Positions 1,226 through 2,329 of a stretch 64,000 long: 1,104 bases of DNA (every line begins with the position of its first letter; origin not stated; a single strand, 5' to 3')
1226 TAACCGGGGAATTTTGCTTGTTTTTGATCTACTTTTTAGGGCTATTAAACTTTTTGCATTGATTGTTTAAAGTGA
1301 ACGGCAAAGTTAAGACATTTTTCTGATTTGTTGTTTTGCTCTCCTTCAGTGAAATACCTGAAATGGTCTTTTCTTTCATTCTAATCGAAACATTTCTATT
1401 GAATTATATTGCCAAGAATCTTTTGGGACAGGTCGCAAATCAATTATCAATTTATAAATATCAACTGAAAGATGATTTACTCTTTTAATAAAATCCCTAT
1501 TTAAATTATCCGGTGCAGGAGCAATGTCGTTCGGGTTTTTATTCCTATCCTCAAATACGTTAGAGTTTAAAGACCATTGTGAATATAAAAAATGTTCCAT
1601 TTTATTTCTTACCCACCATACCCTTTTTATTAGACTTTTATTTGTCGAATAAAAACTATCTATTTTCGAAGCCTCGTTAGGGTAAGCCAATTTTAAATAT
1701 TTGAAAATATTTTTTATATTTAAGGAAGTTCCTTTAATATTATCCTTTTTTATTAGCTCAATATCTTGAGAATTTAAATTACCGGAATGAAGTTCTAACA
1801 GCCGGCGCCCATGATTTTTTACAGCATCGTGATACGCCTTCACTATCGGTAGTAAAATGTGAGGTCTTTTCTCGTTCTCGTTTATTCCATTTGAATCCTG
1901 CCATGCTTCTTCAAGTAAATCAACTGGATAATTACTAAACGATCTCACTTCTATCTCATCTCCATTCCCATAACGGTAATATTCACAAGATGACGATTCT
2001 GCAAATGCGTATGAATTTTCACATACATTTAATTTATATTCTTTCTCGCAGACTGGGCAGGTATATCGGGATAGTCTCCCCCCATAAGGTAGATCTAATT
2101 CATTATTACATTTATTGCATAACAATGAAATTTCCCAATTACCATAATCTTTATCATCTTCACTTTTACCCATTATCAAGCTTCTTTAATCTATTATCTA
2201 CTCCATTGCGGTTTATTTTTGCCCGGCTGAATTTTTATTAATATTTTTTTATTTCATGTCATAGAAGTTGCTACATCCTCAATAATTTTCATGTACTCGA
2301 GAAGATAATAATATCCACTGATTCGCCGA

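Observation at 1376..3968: DUF262 + two distinct HEPN proteins: candidate undescribed three-gene defence operon in an AT-rich islet beside tRNA-Ser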

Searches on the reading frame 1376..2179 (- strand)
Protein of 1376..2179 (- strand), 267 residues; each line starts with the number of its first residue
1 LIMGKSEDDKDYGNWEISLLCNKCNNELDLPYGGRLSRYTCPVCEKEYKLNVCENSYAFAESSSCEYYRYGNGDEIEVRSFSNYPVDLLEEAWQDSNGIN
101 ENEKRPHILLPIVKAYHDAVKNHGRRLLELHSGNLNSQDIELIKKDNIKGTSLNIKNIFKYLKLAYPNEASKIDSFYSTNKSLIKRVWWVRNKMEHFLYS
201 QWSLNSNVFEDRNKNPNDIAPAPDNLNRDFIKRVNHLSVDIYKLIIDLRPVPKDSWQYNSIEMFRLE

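Call 4: search_protein_families(library=pfam, proteins=[window:1376-2179:-], max_evalue=1)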
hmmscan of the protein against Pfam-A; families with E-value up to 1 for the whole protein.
window:1376-2179:- (267 aa): 7 families
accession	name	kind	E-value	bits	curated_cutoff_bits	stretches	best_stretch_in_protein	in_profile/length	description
PF16568.10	Sam68-YY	-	0.019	16.1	27.7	1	51-84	20-51/55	Tyrosine-rich domain of Sam68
PF23548.1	Zn_ribbon_FGT1_2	-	0.055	13.5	27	1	19-47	3-29/35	FORGETTER1 second zinc ribbon domain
PF07191.17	Zn_ribbon_6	-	0.076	13.5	25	1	20-53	2-32/67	Double zinc ribbon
PF12773.13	DZR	-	0.19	12.4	27.3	1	19-51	13-37/45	Double zinc ribbon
PF01155.25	HypA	-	0.45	11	28.9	0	16-47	68-95/112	Hydrogenase/urease nickel incorporation, metallochaperone, hypA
PF24485.1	zf-C2H2_DHX34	-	0.46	11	27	0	39-50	2-13/25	DHX34-like, C2H2-type zinc finger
PF23546.1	Zn_ribbon_TOP3B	-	0.51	10.5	27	0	19-31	26-38/40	DNA topoisomerase 3-beta zinc ribbon domain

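Call 5: search_protein_families(library=padloc, proteins=[window:1376-2179:-], max_evalue=1)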
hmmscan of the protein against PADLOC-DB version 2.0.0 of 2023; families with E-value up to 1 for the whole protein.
window:1376-2179:- (267 aa): 0 families

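Call 6: search_protein_families(library=ncbifam, proteins=[window:1376-2179:-], max_evalue=1)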
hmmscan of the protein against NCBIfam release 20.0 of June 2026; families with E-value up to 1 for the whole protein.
window:1376-2179:- (267 aa): 0 families

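Call 14: find_homologous_proteins(query=window:1376-2179:-, max_evalue=0.001)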
Query window:1376-2179:- (267 aa): 7 proteins with E <= 0.001 among 434 candidates.
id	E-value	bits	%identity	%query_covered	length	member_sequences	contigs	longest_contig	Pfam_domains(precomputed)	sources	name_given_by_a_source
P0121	2.5e-178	609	100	99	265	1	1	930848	-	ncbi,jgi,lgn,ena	ncbi:MAG: hypothetical protein ABSE89_01235 [Sedimentisphaerales bacterium]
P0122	4.6e-108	379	69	91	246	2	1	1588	-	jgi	-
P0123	1.3e-107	377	66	94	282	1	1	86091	-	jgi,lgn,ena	jgi:hypothetical protein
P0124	1.9e-101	357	61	95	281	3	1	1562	-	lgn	-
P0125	9.5e-98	345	58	95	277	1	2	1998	-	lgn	-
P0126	1.2e-97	345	60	94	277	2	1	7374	-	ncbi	-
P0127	1.1e-87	312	57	95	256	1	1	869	-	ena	-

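Call 17: find_encoding_contigs(protein=P0123, flank=6000, max_places=2)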
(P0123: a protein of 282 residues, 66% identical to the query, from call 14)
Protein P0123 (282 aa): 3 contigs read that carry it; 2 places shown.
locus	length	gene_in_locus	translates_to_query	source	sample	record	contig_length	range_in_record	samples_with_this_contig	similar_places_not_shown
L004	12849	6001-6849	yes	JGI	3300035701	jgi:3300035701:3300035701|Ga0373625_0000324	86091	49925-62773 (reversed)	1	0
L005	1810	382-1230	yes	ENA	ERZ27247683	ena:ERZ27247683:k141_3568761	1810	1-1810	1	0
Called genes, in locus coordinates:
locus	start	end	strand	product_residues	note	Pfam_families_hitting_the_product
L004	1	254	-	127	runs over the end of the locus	PF00584:SecE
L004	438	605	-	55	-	PF00471:Ribosomal_L33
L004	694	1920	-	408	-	PF00009:GTP_EFTU, PF03144:GTP_EFTU_D2, PF03143:GTP_EFTU_D3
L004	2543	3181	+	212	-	-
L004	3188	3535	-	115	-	PF02311:AraC_binding, PF07883:Cupin_2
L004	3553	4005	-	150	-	-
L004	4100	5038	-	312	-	PF02899:Phage_int_SAM_1, PF00589:Phage_integrase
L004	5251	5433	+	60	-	-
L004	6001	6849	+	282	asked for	-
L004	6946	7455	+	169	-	-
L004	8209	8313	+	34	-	-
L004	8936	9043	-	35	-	-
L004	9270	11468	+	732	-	PF13646:HEAT_2 (faint), PF02985:HEAT (faint)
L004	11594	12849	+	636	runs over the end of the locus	PF01578:Cytochrom_C_asm, PF16327:CcmF_C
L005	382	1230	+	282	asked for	-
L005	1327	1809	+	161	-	?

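Call 18: find_encoding_contigs(protein=P0126, flank=6000, max_places=2)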
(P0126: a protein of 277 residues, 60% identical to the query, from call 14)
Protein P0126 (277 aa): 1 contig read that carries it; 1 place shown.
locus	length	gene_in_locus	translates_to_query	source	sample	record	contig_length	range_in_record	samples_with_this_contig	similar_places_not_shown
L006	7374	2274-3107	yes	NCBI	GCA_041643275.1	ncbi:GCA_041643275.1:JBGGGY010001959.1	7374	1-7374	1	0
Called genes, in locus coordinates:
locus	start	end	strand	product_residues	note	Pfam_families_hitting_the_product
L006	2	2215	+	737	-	?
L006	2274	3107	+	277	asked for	-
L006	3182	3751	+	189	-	-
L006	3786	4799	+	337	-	PF14280:DUF4365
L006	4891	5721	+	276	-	PF22558:REase-ARP, PF20796:PDDEXK_13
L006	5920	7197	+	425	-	PF09903:DUF2130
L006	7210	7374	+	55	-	?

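Call 36: search_protein_families(library=pfam, alignment_id=A2, max_evalue=1)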
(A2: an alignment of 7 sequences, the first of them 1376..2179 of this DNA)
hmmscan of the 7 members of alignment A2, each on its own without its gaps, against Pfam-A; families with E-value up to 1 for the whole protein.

A. member 1, window:1376-2179:- (267 aa): 7 families
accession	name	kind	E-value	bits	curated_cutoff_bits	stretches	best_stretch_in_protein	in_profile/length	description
PF16568.10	Sam68-YY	-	0.019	16.1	27.7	1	51-84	20-51/55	Tyrosine-rich domain of Sam68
PF23548.1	Zn_ribbon_FGT1_2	-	0.055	13.5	27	1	19-47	3-29/35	FORGETTER1 second zinc ribbon domain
PF07191.17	Zn_ribbon_6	-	0.076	13.5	25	1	20-53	2-32/67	Double zinc ribbon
PF12773.13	DZR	-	0.19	12.4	27.3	1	19-51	13-37/45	Double zinc ribbon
PF01155.25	HypA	-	0.45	11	28.9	0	16-47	68-95/112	Hydrogenase/urease nickel incorporation, metallochaperone, hypA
PF24485.1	zf-C2H2_DHX34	-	0.46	11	27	0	39-50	2-13/25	DHX34-like, C2H2-type zinc finger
PF23546.1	Zn_ribbon_TOP3B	-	0.51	10.5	27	0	19-31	26-38/40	DNA topoisomerase 3-beta zinc ribbon domain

B. families by the number of members that match (of 7 scanned): 36 families (the first 25 are shown)
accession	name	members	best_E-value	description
PF24485.1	zf-C2H2_DHX34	4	0.0045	DHX34-like, C2H2-type zinc finger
PF13717.11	Zn_ribbon_4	4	0.013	zinc-ribbon domain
PF18439.7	zf_UBZ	4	0.016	Ubiquitin-Binding Zinc Finger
PF07191.17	Zn_ribbon_6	4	0.073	Double zinc ribbon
PF23548.1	Zn_ribbon_FGT1_2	3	0.0042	FORGETTER1 second zinc ribbon domain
PF12773.13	DZR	3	0.013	Double zinc ribbon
PF23550.1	zf_Tbcl_Rhp7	3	0.028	DNA repair protein rhp7 treble clef domain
PF13248.11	Zn_ribbon_3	3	0.04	zinc-ribbon domain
PF01155.25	HypA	2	0.02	Hydrogenase/urease nickel incorporation, metallochaperone, hypA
PF07282.18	Cas12f1-like_TNB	2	0.095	Cas12f1-like, TNB domain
PF22191.2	IBR_1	1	0.0014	IBR domain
PF24458.1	DUF7573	1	0.0098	Domain of unknown function (DUF7573)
PF16568.10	Sam68-YY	1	0.019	Tyrosine-rich domain of Sam68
PF23783.1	Zn_ribbon_TiaS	1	0.022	TiaS C-terminal zinc ribbon domain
PF20715.2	DUF6827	1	0.027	Domain of unknown function (DUF6827)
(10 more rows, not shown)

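Call 43: search_protein_representatives(alignment_id=A2)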
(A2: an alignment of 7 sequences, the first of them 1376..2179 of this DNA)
Query: 7 sequences, 278 profile positions. Proteins with E-value up to 0.001 (for the whole library): 28; up to 1e-10: 25; up to 1e-30: 15. The best 28 are listed.
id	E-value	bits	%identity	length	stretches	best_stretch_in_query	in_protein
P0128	2.6e-115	400.8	-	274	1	17-277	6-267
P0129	5.4e-90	317.7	-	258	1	24-277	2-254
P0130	3.7e-64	232.9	-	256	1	24-277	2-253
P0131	6.1e-64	232.2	-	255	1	29-277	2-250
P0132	1.1e-53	198.6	-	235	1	51-277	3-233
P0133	3.3e-53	197.0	-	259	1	29-277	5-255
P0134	1.0e-48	182.2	-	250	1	25-277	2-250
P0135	2.9e-48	180.8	-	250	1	26-277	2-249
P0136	9.0e-47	175.9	-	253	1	29-277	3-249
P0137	1.1e-44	169.0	-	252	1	30-275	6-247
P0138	2.8e-43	164.5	-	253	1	25-277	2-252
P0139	1.7e-39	152.0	-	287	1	7-264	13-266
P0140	3.2e-34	134.7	-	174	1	105-277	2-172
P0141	3.2e-33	131.4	-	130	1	24-148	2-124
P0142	3.7e-31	124.7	-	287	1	27-277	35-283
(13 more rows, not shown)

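Call 47: search_protein_families(library=pfam, proteins=[L004:6946-7455:+, L006:3182-3751:+, L006:2-2215:+], max_evalue=0.1)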
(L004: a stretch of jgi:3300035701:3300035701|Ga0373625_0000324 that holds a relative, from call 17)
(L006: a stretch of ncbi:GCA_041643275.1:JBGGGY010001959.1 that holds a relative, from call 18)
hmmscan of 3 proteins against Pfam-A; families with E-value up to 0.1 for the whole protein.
L004:6946-7455:+ (169 aa): 1 family
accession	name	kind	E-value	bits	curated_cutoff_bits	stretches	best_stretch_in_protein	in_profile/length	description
PF04233.19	Phage_Mu_F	-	0.0028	18.8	29.6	1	106-163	56-110/112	Phage Mu protein F like protein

L006:3182-3751:+ (189 aa): 2 families
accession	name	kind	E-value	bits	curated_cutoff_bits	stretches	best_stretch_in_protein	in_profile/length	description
PF05116.19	S6PP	-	0.028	14.5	20.3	1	11-53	175-218/247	Sucrose-6F-phosphate phosphohydrolase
PF18739.6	HEPN_Apea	-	0.054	14.4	24.4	1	44-111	37-104/136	Apea-like HEPN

L006:2-2215:+ (737 aa): 2 families
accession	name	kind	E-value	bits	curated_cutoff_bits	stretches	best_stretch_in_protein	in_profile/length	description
PF24722.1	DUF7674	-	0.016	15.8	27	0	351-408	17-72/111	Domain of unknown function (DUF7674)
PF13646.12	HEAT_2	-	0.031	15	27.7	0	364-414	15-58/88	HEAT repeats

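Call 51: predict_structure(alignment_id=A3)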
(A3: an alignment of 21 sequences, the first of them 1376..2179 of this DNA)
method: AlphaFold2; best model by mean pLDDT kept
length: 267 residues; sequences in the alignment: 21
mean_pLDDT: 88.2   pTM: 0.77
mean pLDDT of the five models: 88.2, 88.1, 86.7, 86.6, 85.7
residues with pLDDT >= 90: 170; 70-90: 67; 50-70: 23; < 50: 7
segments of 3 or more residues with pLDDT < 50: 1-5
pLDDT, mean of each block of 10 residues (from residue 1): 48 84 91 77 93 64 75 86 86 96 97 97 92 92 76 90 97 98 98 90 96 94 97 98 93 85 95
secondary structure, 60 per line:
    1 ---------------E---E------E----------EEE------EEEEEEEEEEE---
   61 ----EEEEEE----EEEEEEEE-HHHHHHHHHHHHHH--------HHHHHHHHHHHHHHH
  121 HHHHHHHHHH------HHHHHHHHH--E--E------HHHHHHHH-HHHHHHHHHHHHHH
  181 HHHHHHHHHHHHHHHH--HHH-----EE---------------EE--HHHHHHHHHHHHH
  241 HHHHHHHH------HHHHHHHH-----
elements in order: E38-40 E47-57 E65-70 E75-82 H84-97 H106-130 H137-145 H158-165 H167-196 H228-248 H255-262

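Call 56: fold_search(model_id=the predicted structure, library=pdb)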
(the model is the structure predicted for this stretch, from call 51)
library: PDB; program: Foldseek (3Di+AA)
matches with E <= 10: 289; with E <= 0.001: 0
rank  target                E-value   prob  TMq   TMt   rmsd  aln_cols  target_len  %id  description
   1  5x2h_A                2.4e-01  0.08  0.16  0.09  18.1       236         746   14  Crystal structure of Campylobacter jejuni Cas9 in complex with sgRNA and target DNA (AGAAACA PAM) (released 2017-03-29)
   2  8b9a_J                5.8e-01  0.04  0.11  0.13  25.0       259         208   10  S. cerevisiae replisome + Ctf4, bound by pol alpha primase. Complex engaged with a fork DNA substrate containing a 60  (released 2023-08-09)
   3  2nxx_E                6.1e-01  0.06  0.13  0.14  20.2       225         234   10  Crystal Structure of the Ligand-Binding Domains of the T.castaneum (Coleoptera) Heterodimer EcrUSP Bound to Ponasteron (released 2007-10-02)
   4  5x2g_A                6.5e-01  0.07  0.17  0.09  18.4       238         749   14  Crystal structure of Campylobacter jejuni Cas9 in complex with sgRNA and target DNA (AGAAACC PAM) (released 2017-03-29)
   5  8b9c_J                6.5e-01  0.04  0.11  0.14  24.9       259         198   10  S. cerevisiae pol alpha - replisome complex (released 2023-08-09)
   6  8aqm_A                7.6e-01  0.06  0.14  0.15  18.2       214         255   11  Crystal structure of PPARG and NCOR2 with an inverse agonist (compound 6a) (released 2022-11-09)
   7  6oni_B                9.0e-01  0.06  0.14  0.15  20.3       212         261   11  Crystal structure of PPARgamma ligand binding domain in complex with N-CoR peptide and inverse agonist T0070907 (released 2020-03-04)
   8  2nxx_F                9.4e-01  0.05  0.13  0.15  19.8       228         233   10  Crystal Structure of the Ligand-Binding Domains of the T.castaneum (Coleoptera) Heterodimer EcrUSP Bound to Ponasteron (released 2007-10-02)
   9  8oqh_B                1.1e+00  0.44  0.12  0.34   6.6        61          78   11  Structure of the cytosolic domain of lysosome-associated TMEM55B (released 2023-11-29)
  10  8fhg_B                1.2e+00  0.06  0.14  0.14  18.1       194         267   11  Crystal structure of PPARgamma ligand-binding domain in complex with N-CoR peptide and ZINC5672437 (released 2024-03-20)
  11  1c7y_A                1.2e+00  0.03  0.12  0.15  18.0       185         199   13  E.COLI RUVA-HOLLIDAY JUNCTION COMPLEX (released 2000-07-21)
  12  4mu6                  1.4e+00  0.02  0.10  0.10  44.4       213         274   13  Crystal Structure of the N-terminal domain of Effector Protein LegC3 from Legionella pneumophila (released 2013-12-11)
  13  1pq6_A                1.5e+00  0.04  0.14  0.16  18.7       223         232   10  HUMAN LXR BETA HORMONE RECEPTOR / GW3965 COMPLEX (released 2003-09-09)
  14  1ot7_A                1.5e+00  0.03  0.12  0.14  20.6       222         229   11  Structural Basis for 3-deoxy-CDCA Binding and Activation of FXR (released 2004-03-23)
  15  2pbe                  1.5e+00  0.03  0.14  0.14  21.0       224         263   10  Crystal structure of an aminoglycoside 6-adenyltransferase from Bacillus subtilis (released 2007-04-10)
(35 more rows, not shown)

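Call 72: find_related_loci(query=A2, collection=metagenome_contigs, flank=5000)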
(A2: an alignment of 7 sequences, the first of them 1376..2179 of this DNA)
Query A2 (267 aa) in metagenome_contigs; peptide patterns used: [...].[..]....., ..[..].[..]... (x = any residue, [..] = any of these).
286 stretches matched a pattern; 1 encode a relative of the query (tblastn E <= 1e-3); 1 distinct loci.
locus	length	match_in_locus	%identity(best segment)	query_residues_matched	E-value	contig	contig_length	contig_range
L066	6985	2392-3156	36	14-266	1e-44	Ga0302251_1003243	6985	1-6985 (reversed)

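Call 73: find_related_loci(query=A2, collection=viral_contigs, flank=5000)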
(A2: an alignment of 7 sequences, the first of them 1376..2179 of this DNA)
Query A2 (267 aa) in viral_contigs; peptide patterns used: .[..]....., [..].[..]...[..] (x = any residue, [..] = any of these).
95 stretches matched a pattern, but none encodes a relative of the query by tblastn (E <= 1e-3).

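Call 75: find_encoding_contigs(protein=P0125, flank=3000, max_places=3)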
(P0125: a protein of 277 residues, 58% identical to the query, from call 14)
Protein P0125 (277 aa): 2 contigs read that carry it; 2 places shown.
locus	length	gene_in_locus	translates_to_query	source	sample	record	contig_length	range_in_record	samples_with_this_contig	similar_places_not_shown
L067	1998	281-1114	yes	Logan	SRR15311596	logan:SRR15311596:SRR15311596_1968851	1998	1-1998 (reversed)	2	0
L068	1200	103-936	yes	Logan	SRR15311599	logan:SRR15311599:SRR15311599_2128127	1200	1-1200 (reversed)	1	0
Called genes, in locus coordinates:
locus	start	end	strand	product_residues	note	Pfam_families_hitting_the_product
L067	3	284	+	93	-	?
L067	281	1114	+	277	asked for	-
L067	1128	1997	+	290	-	?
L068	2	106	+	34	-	?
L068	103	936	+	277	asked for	-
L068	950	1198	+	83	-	?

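Call 81: search_protein_families(library=padloc, alignment_id=A3, max_evalue=1)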
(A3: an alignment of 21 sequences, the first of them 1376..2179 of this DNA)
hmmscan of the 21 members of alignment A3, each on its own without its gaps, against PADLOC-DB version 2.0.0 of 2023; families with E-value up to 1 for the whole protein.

A. member 1, window:1376-2179:- (267 aa): 0 families

B. families by the number of members that match (of 21 scanned): 4 families
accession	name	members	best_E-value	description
PDLC04162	HEC-08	2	0.0027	-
PDLC05059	PDC-S64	1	0.0009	-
PDLC01691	Cas12f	1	0.022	CAS-V-F; effector__SPE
PDLC01736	TniQ_IF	1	0.067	TniQ_1_I-F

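Call 82: search_protein_families(library=pfam, alignment_id=A3, max_evalue=1)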
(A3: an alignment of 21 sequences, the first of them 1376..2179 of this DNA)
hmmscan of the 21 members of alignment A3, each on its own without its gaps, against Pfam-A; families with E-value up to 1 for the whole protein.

A. member 1, window:1376-2179:- (267 aa): 7 families
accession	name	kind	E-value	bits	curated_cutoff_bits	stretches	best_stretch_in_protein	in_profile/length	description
PF16568.10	Sam68-YY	-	0.019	16.1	27.7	1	51-84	20-51/55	Tyrosine-rich domain of Sam68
PF23548.1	Zn_ribbon_FGT1_2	-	0.055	13.5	27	1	19-47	3-29/35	FORGETTER1 second zinc ribbon domain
PF07191.17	Zn_ribbon_6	-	0.076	13.5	25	1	20-53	2-32/67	Double zinc ribbon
PF12773.13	DZR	-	0.19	12.4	27.3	1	19-51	13-37/45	Double zinc ribbon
PF01155.25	HypA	-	0.45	11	28.9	0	16-47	68-95/112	Hydrogenase/urease nickel incorporation, metallochaperone, hypA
PF24485.1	zf-C2H2_DHX34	-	0.46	11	27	0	39-50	2-13/25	DHX34-like, C2H2-type zinc finger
PF23546.1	Zn_ribbon_TOP3B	-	0.51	10.5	27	0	19-31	26-38/40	DNA topoisomerase 3-beta zinc ribbon domain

B. families by the number of members that match (of 21 scanned): 77 families (the first 25 are shown)
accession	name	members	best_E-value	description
PF13717.11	Zn_ribbon_4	7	0.0046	zinc-ribbon domain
PF07191.17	Zn_ribbon_6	7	0.0052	Double zinc ribbon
PF12773.13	DZR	5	0.0083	Double zinc ribbon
PF01155.25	HypA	5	0.02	Hydrogenase/urease nickel incorporation, metallochaperone, hypA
PF18439.7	zf_UBZ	4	0.053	Ubiquitin-Binding Zinc Finger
PF19134.6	DUF5817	3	0.00086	Domain of unknown function (DUF5817)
PF09723.15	Zn_ribbon_8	3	0.0063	Zinc ribbon domain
PF08271.17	Zn_Ribbon_TF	3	0.013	TFIIB zinc-binding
PF03966.22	Trm112p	3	0.023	Trm112p-like protein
PF22191.2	IBR_1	3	0.03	IBR domain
PF13248.11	Zn_ribbon_3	3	0.22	zinc-ribbon domain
PF06044.18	DpnI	2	0.0036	Dam-replacing family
PF11417.13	Inhibitor_G39P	2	0.016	Loader and inhibitor of phage G40P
PF02150.21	Zn_ribbon_RPB9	2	0.025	RNA polymerases M/15 Kd subunit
PF25206.1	DUF7836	2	0.028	Domain of unknown function (DUF7836)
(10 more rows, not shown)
